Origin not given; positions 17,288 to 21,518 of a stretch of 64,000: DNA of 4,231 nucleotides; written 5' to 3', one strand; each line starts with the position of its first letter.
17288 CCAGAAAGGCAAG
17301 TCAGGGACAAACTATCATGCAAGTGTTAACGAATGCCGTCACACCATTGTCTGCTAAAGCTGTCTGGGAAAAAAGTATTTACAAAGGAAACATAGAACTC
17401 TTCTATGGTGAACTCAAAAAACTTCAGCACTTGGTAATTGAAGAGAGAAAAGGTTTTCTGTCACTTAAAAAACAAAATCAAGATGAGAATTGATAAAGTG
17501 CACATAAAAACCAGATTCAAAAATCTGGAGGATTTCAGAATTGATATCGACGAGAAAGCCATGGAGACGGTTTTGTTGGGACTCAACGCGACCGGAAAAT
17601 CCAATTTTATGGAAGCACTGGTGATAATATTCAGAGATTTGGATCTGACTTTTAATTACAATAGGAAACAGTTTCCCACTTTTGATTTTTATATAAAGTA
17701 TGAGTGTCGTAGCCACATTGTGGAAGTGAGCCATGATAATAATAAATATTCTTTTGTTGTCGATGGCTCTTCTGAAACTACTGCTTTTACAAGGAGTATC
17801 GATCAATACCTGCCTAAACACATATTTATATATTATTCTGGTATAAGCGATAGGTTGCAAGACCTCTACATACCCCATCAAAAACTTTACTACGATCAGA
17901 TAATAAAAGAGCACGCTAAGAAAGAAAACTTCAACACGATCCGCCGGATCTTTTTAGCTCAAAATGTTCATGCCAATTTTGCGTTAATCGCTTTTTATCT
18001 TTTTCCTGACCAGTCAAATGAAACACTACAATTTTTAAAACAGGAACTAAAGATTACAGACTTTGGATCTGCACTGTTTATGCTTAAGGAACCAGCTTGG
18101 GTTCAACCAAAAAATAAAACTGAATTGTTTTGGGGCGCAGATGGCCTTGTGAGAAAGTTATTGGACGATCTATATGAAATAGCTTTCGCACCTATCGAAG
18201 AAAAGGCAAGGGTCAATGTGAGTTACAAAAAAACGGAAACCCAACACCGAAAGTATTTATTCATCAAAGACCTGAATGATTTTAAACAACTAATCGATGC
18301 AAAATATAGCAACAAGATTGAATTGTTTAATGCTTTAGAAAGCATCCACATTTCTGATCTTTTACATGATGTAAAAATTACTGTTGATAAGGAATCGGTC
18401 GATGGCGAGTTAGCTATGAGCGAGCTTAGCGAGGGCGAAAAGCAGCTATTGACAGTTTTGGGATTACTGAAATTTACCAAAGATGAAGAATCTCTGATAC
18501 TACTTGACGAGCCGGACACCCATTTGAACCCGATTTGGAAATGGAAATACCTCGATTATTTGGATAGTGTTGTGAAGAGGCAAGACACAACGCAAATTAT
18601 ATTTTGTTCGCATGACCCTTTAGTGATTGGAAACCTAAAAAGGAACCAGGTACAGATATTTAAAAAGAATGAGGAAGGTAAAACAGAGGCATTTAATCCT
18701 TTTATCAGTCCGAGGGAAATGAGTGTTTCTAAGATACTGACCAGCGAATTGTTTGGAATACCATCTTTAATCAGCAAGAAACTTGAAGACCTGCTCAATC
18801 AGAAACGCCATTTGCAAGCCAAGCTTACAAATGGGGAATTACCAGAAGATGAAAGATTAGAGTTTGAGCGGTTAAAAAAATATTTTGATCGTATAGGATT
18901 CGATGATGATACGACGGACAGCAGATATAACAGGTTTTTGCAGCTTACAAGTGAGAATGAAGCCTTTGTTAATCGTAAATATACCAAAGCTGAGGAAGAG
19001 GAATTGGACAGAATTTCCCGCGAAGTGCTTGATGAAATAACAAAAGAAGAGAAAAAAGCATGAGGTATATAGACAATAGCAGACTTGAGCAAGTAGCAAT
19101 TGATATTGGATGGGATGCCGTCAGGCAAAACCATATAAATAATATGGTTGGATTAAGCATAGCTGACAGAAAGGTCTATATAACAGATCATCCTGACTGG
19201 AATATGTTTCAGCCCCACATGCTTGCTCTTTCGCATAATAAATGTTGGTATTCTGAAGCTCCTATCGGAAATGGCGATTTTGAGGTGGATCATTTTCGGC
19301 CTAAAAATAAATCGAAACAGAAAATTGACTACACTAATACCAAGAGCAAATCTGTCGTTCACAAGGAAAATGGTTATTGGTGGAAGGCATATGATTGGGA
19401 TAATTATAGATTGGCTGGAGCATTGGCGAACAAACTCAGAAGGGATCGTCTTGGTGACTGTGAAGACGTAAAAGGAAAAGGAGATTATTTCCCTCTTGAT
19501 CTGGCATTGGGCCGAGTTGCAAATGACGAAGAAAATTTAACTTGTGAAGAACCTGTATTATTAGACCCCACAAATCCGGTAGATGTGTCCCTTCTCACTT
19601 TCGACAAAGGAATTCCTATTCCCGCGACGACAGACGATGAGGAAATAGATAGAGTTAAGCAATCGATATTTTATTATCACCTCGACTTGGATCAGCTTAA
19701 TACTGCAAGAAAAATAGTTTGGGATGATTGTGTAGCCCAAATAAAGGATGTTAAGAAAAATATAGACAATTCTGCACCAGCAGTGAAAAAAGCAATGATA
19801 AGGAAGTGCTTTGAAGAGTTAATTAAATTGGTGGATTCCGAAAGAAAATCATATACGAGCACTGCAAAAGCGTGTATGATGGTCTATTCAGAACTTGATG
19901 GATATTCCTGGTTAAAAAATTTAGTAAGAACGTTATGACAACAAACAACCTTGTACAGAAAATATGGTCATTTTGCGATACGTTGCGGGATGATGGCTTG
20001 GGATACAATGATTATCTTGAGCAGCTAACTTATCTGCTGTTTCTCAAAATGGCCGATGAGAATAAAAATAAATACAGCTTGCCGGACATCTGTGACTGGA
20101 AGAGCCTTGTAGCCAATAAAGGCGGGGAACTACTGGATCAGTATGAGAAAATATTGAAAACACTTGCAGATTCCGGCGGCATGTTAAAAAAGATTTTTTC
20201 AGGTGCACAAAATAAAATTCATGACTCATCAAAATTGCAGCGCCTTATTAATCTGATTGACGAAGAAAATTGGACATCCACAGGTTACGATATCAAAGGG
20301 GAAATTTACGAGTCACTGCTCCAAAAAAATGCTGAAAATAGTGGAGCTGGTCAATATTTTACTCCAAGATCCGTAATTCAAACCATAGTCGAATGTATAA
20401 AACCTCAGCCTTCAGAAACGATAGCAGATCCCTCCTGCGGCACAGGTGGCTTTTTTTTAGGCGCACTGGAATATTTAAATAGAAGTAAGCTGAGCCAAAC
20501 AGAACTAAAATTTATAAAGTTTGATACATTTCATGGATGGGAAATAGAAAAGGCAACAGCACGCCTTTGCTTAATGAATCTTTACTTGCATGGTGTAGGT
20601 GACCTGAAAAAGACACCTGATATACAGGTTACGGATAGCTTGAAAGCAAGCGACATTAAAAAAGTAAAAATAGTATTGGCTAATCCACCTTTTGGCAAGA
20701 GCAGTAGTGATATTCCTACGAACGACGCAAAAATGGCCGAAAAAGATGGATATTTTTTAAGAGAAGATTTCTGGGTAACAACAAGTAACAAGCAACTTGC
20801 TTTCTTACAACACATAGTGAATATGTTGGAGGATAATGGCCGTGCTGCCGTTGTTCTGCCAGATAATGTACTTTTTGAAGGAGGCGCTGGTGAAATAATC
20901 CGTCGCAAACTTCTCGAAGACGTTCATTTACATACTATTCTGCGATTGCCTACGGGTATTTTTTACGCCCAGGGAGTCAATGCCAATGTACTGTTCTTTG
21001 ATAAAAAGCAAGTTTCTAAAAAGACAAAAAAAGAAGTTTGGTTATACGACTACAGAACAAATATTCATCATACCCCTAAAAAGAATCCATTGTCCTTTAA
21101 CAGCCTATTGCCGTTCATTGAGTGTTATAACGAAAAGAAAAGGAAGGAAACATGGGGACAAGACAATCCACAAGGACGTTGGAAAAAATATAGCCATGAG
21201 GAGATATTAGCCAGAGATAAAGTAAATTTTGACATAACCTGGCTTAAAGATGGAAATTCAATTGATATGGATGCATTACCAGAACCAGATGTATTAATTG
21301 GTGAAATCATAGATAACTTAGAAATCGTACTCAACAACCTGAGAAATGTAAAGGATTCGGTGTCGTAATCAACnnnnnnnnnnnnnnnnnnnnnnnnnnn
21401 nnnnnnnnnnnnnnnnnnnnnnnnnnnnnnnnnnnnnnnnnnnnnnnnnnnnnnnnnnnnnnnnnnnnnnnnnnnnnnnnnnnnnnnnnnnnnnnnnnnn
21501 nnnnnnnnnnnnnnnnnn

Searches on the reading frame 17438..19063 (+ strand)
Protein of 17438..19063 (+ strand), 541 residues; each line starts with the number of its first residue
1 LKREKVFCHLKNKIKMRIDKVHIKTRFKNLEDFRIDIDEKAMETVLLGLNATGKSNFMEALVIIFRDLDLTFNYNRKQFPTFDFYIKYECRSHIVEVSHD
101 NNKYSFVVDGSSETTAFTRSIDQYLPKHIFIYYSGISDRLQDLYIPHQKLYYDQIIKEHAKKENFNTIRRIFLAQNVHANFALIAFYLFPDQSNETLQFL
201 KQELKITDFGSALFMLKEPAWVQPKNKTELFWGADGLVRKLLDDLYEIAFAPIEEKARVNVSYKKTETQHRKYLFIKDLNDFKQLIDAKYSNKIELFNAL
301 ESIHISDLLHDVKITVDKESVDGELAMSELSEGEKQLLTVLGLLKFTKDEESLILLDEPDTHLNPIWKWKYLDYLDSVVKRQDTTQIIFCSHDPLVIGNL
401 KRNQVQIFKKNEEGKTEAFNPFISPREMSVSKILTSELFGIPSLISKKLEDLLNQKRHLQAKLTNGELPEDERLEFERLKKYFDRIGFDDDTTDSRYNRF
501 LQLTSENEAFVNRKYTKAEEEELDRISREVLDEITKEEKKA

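Call 3: search_protein_families(library=pfam, proteins=[window:17438-19063:+], max_evalue=0.01)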
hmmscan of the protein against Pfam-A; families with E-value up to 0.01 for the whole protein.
window:17438-19063:+ (541 aa): 5 families
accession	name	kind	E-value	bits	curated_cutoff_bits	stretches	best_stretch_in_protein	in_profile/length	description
PF13304.12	AAA_21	-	6.4e-18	66.3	27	1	44-397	2-303/304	AAA domain, putative AbiEii toxin, Type IV TA system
PF13175.12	AAA_15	-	2.5e-12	47.5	32.1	1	16-396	1-373/374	AAA ATPase domain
PF02463.25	SMC_N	-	3.4e-10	40.2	40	2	255-410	75-214/220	RecF/RecN/SMC N terminal domain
PF11398.14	DUF2813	-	0.00013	22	21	0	43-93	24-73/372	Protein of unknown function (DUF2813)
PF00005.33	ABC_tran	-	0.0021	19.1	25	0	292-359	79-135/137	ABC transporter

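Call 4: search_protein_families(library=padloc, proteins=[window:17438-19063:+], max_evalue=0.01)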
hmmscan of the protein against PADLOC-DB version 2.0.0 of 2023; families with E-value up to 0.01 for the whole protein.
window:17438-19063:+ (541 aa): 88 families (the best 25 are shown)
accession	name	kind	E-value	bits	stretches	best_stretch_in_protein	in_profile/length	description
PDLC00293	PtuA1|PtuA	-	1.3e-164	547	1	16-540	1-526/527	AAA ATPase domain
PDLC00302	PtuA1|PtuA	-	1.4e-89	299.3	2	114-513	135-531/576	AAA ATPase domain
PDLC00294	PtuA1|PtuA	-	1.2e-46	157.5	2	198-533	212-542/548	AAA ATPase domain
PDLC00265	PtuA1|PtuA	-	7.8e-27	92.5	1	16-467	2-440/479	AAA ATPase domain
PDLC00292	PtuA1|PtuA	-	2e-25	87.3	2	325-536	505-720/726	AAA ATPase domain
PDLC00289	PtuA1|PtuA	-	7e-24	82.6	2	283-461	179-357/404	AAA ATPase domain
PDLC04135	mad3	-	2.6e-19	68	1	18-410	2-339/374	mads_3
PDLC00304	PtuA1|PtuA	-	2.7e-19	67.6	1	350-505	288-436/444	AAA ATPase domain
PDLC00288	PtuA1|PtuA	-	3.8e-19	66.7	2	351-488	550-682/733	AAA ATPase domain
PDLC00295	PtuA1|PtuA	-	7.8e-18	62.8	1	349-500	289-441/451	AAA ATPase domain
PDLC02335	AbiLi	-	1.8e-17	61.4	1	24-455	52-297/326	AbiLi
PDLC02980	AriA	-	2e-17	62.1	1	44-397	2-303/304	-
PDLC02981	AriAB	-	2.5e-17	60.8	1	313-415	294-396/694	-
PDLC00303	PtuA1|PtuA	-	5.1e-17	60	1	250-458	141-347/386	AAA ATPase domain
PDLC00273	PtuA1|PtuA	-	2.9e-16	57.5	1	239-415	110-288/375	AAA ATPase domain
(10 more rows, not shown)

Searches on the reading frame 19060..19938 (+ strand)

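Call 3: search_protein_families(library=pfam, proteins=[window:19060-19938:+], max_evalue=0.01)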
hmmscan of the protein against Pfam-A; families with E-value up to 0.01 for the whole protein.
window:19060-19938:+ (292 aa): 0 families

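Call 4: search_protein_families(library=padloc, proteins=[window:19060-19938:+], max_evalue=0.01)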
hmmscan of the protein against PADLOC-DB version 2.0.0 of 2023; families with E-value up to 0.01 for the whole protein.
window:19060-19938:+ (292 aa): 27 families (the best 25 are shown)
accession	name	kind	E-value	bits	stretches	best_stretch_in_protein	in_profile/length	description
PDLC00343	PtuB1|PtuB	-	6.7e-62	207.7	1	1-276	1-270/283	Unknown function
PDLC00330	PtuB1|PtuB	-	1.1e-51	174.3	1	1-289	1-268/271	Unknown function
PDLC00333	PtuB1|PtuB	-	4.6e-44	149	1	34-276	32-260/272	Unknown function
PDLC00339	PtuB1|PtuB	-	1.7e-26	91.6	1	54-272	59-252/261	Unknown function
PDLC00327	PtuB1|PtuB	-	1.8e-25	88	1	32-183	30-164/391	Unknown function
PDLC00328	PtuB1|PtuB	-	2.6e-25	87.5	1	56-271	57-277/295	Unknown function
PDLC00319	PtuB1|PtuB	-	3.5e-23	80.6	1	53-246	62-252/310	Unknown function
PDLC00292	PtuA1|PtuA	-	1.2e-19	68.2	1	26-274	25-242/726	AAA ATPase domain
PDLC00318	PtuB1|PtuB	-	1.5e-19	68.6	1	33-270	33-264/299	Unknown function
PDLC00316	PtuB1|PtuB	-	2.1e-16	58.4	1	49-270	54-266/301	Unknown function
PDLC00329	PtuB1|PtuB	-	5.5e-10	37.1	1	53-173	57-184/331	Unknown function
PDLC00288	PtuA1|PtuA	-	3.1e-09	34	1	54-238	59-218/733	AAA ATPase domain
PDLC00348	PtuB1|PtuB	-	3.5e-09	34.5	1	103-155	76-128/198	Unknown function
PDLC00332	PtuB1|PtuB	-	5.1e-08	31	1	53-93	41-82/212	Unknown function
PDLC02924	HNH_I-A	-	2.1e-07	29.2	1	59-257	43-180/198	-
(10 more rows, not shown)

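Call 26: search_protein_families(library=ncbifam, proteins=[window:19060-19938:+], max_evalue=0.1)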
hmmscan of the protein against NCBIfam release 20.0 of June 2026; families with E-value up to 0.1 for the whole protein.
window:19060-19938:+ (292 aa): 2 families
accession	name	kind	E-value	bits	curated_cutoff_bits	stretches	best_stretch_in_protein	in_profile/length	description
TIGR02646.1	TIGR02646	subfamily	0.0029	17.7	52.15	1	51-96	16-62/144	retron system putative HNH endonuclease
TIGR01425.1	SRP54_euk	equivalog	0.0062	15.4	576.25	1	192-277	23-106/428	signal recognition particle protein SRP54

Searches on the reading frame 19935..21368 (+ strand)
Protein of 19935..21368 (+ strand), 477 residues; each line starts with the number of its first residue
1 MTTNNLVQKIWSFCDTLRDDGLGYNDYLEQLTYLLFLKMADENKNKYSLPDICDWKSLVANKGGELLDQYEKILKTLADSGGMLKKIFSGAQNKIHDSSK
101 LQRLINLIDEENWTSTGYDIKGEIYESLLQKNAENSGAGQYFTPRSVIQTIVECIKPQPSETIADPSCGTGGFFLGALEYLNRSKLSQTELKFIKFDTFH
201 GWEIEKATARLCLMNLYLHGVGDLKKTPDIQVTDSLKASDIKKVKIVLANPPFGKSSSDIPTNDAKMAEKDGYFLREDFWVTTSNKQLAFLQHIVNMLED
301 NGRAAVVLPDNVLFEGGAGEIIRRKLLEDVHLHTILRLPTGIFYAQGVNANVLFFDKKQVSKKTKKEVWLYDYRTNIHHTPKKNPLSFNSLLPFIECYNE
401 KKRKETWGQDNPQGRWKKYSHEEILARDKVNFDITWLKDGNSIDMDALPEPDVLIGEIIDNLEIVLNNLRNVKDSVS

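Call 3: search_protein_families(library=pfam, proteins=[window:19935-21368:+], max_evalue=0.01)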
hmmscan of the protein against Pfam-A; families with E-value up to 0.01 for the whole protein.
window:19935-21368:+ (477 aa): 4 families
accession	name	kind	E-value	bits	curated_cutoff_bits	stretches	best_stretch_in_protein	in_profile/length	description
PF02384.22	N6_Mtase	-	2.7e-72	244.2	20.4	1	118-408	3-282/311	N-6 DNA Methylase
PF12161.14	HsdM_N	-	1.1e-13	52.4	24.5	1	6-108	1-135/135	HsdM N-terminal domain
PF01170.24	UPF0020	-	7.5e-08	32.7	22.3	1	151-262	20-140/197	RMKL-like, methyltransferase domain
PF07669.17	Eco57I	-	6.6e-06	26.8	25.3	1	239-338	70-165/171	Eco57I restriction-modification methylase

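Call 4: search_protein_families(library=padloc, proteins=[window:19935-21368:+], max_evalue=0.01)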
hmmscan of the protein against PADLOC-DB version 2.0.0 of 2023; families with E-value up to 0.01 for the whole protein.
window:19935-21368:+ (477 aa): 48 families (the best 25 are shown)
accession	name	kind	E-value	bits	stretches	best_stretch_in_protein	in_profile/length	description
PDLC03026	MTase_I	-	3.2e-180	598.4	1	1-475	1-476/487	Type I methyltransferase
PDLC03021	MTase_I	-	4.2e-93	310.8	1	8-475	5-488/491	Type I methyltransferase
PDLC04134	mad2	-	5.4e-63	211.5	1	3-402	138-488/492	mads_2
PDLC03025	MTase_I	-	4.6e-59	198.6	1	5-391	2-403/569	Type I methyltransferase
PDLC03027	MTase_I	-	2.7e-44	149.9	1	3-407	5-415/810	Type I methyltransferase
PDLC03022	MTase_I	-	7.7e-41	138.3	1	68-409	118-454/857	Type I methyltransferase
PDLC03036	MTase_I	-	1.3e-39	134.2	1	114-388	189-456/635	Type I methyltransferase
PDLC03031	MTase_I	-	1.3e-39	134.1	1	41-358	76-404/834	Type I methyltransferase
PDLC03035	MTase_I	-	7.7e-37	125.1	1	79-375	118-404/653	Type I methyltransferase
PDLC03032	MTase_I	-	1.6e-33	113.8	1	5-386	7-396/1001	Type I methyltransferase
PDLC03029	MTase_I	-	1.6e-31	107.5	1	122-374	158-419/661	Type I methyltransferase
PDLC03318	MTase_II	-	1.9e-31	107.2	2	29-187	227-391/723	Type II methyltransferase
PDLC03240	MTase_II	-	1.7e-26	91.1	1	45-387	83-416/511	Type II methyltransferase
PDLC03218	MTase_II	-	2.3e-26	90.5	1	98-356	225-480/532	Type II methyltransferase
PDLC03039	MTase_I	-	3.3e-26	89.6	1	45-363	68-384/708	Type I methyltransferase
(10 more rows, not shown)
